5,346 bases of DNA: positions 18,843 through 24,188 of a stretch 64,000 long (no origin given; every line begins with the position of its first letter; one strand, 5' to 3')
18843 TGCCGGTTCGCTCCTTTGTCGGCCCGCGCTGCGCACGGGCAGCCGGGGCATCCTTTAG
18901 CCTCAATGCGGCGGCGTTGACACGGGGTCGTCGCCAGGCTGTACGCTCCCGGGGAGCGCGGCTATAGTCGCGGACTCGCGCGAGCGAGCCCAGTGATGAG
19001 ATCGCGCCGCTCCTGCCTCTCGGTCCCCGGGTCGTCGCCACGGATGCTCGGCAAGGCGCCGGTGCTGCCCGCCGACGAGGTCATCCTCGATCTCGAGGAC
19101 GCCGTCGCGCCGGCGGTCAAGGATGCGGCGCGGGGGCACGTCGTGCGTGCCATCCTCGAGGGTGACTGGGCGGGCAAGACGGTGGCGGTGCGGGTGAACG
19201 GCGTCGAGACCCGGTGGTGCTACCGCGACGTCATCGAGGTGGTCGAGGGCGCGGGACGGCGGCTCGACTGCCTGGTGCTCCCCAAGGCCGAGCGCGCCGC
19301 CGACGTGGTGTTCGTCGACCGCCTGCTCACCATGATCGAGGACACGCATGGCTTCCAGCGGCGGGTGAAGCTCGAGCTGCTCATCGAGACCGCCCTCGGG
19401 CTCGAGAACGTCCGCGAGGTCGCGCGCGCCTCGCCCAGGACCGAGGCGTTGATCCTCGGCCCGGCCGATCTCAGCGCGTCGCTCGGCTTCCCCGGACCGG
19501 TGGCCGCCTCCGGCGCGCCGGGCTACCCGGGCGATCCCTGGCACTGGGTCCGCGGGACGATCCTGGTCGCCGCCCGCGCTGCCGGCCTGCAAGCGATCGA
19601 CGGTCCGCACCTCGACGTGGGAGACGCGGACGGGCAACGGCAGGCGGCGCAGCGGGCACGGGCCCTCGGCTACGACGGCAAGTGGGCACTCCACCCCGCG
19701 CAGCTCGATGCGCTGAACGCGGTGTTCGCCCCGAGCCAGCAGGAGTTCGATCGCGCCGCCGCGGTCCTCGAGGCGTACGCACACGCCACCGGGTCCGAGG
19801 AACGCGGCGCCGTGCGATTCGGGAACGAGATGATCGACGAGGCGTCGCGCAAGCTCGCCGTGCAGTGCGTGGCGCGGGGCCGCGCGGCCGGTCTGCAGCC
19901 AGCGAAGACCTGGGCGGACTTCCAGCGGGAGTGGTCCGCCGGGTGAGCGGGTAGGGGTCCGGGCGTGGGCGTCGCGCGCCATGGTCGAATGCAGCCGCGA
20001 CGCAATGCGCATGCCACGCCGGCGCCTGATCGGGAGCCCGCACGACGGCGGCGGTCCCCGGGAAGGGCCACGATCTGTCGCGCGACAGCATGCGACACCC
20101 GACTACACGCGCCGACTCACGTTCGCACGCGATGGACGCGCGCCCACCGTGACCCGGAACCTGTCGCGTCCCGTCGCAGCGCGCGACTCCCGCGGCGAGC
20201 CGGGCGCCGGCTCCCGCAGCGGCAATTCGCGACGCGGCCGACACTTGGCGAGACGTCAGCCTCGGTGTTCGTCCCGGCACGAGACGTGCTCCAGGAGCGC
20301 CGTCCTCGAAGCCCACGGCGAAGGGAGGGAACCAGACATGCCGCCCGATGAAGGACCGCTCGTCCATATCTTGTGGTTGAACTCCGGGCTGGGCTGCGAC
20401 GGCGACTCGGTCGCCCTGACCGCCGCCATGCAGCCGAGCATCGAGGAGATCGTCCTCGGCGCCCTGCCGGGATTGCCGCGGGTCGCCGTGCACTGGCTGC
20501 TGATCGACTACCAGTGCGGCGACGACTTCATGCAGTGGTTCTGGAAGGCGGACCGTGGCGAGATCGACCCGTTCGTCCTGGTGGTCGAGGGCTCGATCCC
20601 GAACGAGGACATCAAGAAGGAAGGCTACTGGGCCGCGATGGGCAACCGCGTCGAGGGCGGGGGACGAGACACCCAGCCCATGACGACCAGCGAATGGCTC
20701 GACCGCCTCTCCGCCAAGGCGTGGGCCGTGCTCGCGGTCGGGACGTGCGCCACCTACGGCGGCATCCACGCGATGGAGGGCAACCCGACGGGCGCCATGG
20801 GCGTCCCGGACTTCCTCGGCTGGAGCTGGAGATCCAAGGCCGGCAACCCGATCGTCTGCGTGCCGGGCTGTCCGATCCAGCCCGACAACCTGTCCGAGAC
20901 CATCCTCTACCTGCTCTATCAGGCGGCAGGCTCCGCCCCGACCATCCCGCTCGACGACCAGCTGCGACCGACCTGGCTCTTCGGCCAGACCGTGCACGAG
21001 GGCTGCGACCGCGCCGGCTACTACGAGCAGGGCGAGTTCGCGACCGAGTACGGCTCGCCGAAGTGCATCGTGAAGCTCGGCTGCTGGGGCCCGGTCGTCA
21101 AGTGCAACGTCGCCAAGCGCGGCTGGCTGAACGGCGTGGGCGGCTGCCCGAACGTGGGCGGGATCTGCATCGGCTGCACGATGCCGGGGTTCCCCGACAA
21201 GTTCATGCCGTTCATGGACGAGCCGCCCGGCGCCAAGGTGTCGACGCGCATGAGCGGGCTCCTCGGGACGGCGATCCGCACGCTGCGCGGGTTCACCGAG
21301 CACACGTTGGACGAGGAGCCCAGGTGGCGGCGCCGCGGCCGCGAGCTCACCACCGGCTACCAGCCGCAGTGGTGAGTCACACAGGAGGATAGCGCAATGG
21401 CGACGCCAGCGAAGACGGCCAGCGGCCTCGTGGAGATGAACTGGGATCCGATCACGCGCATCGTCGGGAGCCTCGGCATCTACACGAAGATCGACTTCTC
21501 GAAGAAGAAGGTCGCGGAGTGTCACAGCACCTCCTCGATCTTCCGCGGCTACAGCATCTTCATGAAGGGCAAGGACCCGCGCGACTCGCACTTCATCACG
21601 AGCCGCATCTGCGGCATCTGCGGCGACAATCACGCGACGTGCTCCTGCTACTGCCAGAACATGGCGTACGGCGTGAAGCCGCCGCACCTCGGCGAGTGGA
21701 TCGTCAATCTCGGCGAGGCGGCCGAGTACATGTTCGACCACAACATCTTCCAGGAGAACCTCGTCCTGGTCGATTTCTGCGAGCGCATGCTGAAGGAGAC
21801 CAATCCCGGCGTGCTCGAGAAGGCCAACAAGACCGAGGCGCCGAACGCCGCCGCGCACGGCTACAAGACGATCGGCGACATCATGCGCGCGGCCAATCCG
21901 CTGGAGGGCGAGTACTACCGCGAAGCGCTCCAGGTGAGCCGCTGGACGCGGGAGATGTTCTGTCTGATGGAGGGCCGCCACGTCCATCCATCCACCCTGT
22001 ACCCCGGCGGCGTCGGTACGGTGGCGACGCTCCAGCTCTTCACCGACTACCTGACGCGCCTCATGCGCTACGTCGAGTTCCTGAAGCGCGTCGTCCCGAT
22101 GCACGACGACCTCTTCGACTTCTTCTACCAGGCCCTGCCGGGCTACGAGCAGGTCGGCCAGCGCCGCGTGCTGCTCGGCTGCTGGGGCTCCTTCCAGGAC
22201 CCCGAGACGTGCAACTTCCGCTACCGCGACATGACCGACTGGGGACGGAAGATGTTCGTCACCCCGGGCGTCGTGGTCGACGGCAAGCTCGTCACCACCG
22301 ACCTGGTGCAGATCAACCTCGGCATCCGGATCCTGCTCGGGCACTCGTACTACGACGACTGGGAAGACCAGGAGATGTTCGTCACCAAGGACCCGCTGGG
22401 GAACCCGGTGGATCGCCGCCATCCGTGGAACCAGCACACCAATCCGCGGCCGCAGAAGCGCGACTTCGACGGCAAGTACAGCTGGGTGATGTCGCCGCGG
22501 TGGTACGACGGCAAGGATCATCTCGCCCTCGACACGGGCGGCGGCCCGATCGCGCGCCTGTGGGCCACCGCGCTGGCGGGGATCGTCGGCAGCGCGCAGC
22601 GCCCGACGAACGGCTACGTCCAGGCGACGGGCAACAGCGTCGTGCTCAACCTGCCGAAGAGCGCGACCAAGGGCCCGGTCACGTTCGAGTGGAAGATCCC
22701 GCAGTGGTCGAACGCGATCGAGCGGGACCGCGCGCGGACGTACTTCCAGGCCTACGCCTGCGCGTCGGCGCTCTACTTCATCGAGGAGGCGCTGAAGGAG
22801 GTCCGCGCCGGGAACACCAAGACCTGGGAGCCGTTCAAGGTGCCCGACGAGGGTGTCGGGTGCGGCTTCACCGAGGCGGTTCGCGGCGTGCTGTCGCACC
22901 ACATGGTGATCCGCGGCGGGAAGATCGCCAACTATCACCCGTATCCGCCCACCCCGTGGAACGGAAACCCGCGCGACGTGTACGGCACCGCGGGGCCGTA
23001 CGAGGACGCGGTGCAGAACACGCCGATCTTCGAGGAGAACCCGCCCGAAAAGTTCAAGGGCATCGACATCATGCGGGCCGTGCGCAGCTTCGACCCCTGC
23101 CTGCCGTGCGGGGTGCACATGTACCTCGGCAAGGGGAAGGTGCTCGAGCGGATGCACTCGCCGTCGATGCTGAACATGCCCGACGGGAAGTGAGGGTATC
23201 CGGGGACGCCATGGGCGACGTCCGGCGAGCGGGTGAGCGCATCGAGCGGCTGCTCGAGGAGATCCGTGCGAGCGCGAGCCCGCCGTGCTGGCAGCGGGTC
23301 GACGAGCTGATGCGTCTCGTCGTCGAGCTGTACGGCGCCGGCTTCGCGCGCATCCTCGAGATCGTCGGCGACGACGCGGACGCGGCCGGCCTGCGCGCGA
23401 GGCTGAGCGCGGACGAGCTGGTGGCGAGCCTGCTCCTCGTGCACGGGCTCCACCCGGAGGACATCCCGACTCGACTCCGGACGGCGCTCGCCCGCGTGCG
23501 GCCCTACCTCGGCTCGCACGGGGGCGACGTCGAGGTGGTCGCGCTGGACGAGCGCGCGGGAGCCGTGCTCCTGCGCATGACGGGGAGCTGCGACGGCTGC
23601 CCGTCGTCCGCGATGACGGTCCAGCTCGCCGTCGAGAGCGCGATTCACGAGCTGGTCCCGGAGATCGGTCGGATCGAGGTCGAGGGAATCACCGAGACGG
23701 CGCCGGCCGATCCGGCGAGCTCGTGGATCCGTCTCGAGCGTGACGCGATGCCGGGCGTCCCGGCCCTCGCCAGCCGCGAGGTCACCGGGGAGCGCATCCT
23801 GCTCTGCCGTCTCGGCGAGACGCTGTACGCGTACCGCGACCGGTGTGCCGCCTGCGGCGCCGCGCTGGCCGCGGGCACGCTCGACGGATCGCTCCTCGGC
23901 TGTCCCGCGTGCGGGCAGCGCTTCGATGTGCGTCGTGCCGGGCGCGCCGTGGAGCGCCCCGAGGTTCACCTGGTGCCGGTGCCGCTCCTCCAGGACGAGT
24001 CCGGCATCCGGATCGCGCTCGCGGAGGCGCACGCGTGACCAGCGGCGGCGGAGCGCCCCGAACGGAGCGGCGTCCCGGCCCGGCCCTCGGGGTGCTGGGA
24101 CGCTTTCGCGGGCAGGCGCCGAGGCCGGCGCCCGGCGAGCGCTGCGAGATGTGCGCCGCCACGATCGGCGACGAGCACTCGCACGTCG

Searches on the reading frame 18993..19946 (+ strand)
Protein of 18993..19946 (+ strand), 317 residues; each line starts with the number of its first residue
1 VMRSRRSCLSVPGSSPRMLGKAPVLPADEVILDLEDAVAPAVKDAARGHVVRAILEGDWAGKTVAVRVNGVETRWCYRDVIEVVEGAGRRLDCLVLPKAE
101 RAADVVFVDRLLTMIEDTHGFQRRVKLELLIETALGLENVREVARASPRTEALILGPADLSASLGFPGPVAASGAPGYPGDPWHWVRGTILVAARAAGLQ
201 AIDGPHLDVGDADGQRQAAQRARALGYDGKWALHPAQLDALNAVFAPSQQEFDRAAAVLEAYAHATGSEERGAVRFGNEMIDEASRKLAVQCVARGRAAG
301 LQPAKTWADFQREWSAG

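Call 10: search_protein_families(library=pfam, proteins=[window:18993-19946:+], max_evalue=0.01)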
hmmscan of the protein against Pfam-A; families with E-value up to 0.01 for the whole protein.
window:18993-19946:+ (317 aa): 4 families
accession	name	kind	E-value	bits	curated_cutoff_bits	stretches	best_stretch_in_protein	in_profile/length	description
PF03328.21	HpcH_HpaI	-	1.2e-40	139.6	25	1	6-235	1-221/221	HpcH/HpaI aldolase/citrate lyase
PF22484.2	DUF6986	-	3e-08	33.4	27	1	94-299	167-381/408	Domain of unknown function (DUF6986)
PF15617.12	C-C_Bond_Lyase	-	2.1e-05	24.3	28.4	1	223-283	246-301/320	C-C_Bond_Lyase of the TIM-Barrel fold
PF01274.28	MS_TIM-barrel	-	0.0085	15.6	26.4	0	94-142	50-99/248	Malate synthase, TIM barrel domain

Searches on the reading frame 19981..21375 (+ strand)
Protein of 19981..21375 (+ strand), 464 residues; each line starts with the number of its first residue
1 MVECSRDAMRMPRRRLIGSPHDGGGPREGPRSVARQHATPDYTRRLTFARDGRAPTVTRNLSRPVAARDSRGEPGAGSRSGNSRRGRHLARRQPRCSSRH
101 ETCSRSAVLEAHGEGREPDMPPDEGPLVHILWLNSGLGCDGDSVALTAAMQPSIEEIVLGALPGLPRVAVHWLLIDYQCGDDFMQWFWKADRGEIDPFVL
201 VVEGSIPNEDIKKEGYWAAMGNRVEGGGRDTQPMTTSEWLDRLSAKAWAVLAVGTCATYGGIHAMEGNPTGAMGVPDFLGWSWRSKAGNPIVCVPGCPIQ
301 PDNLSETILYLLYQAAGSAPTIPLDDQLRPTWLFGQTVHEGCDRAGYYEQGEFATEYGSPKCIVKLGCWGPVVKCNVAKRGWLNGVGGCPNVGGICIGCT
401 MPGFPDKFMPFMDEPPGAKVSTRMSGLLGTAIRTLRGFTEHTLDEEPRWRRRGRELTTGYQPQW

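Call 10: search_protein_families(library=pfam, proteins=[window:19981-21375:+], max_evalue=0.01)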
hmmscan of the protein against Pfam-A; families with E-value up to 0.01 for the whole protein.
window:19981-21375:+ (464 aa): 2 families
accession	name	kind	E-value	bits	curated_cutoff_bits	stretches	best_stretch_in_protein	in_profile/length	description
PF14720.11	NiFe_hyd_SSU_C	-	9.9e-25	87.2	27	1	334-411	1-79/80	NiFe/NiFeSe hydrogenase small subunit C-terminal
PF01058.29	Oxidored_q6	-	1.4e-18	67.3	27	1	139-311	1-128/128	NADH ubiquinone oxidoreductase, 20 Kd subunit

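Call 14: search_protein_families(library=ncbifam, proteins=[window:19981-21375:+], max_evalue=0.001)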
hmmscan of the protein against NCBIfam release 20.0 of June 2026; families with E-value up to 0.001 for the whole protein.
window:19981-21375:+ (464 aa): 3 families
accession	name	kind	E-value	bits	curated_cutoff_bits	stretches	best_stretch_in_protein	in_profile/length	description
NF045520.1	H2_NiFeSe_small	exception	3e-51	174.7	470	1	129-413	41-313/314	NiFeSe hydrogenase small subunit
TIGR00391.1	hydA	subfamily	3.7e-34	118.5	179.5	1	130-412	53-309/365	hydrogenase small subunit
NF007779.0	PRK10468.1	equivalog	4.5e-26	91.7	659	1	130-402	51-298/372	hydrogenase 2 small subunit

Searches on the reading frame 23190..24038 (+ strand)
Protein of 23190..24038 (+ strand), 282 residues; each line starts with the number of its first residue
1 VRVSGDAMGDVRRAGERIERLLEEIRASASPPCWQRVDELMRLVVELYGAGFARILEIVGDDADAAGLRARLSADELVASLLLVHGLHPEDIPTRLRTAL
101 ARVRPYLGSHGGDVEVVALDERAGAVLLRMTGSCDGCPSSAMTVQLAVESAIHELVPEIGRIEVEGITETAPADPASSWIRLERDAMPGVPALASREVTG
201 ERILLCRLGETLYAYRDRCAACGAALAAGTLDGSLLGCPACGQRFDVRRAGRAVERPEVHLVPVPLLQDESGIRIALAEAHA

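Call 10: search_protein_families(library=pfam, proteins=[window:23190-24038:+], max_evalue=0.01)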
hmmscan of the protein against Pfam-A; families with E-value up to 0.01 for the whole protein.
window:23190-24038:+ (282 aa): 3 families
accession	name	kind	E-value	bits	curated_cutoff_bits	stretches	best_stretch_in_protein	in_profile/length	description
PF01106.22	NifU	-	1.1e-19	70.7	27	1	99-162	4-66/67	NifU-like domain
PF00355.32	Rieske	-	3.2e-06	27.4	20.3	1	194-260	17-82/88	Rieske [2Fe-2S] domain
PF21344.3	Zn_ribbon_LysW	-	0.0097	16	27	0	218-251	2-37/46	Alpha-aminoadipate carrier protein LysW-like, globular domain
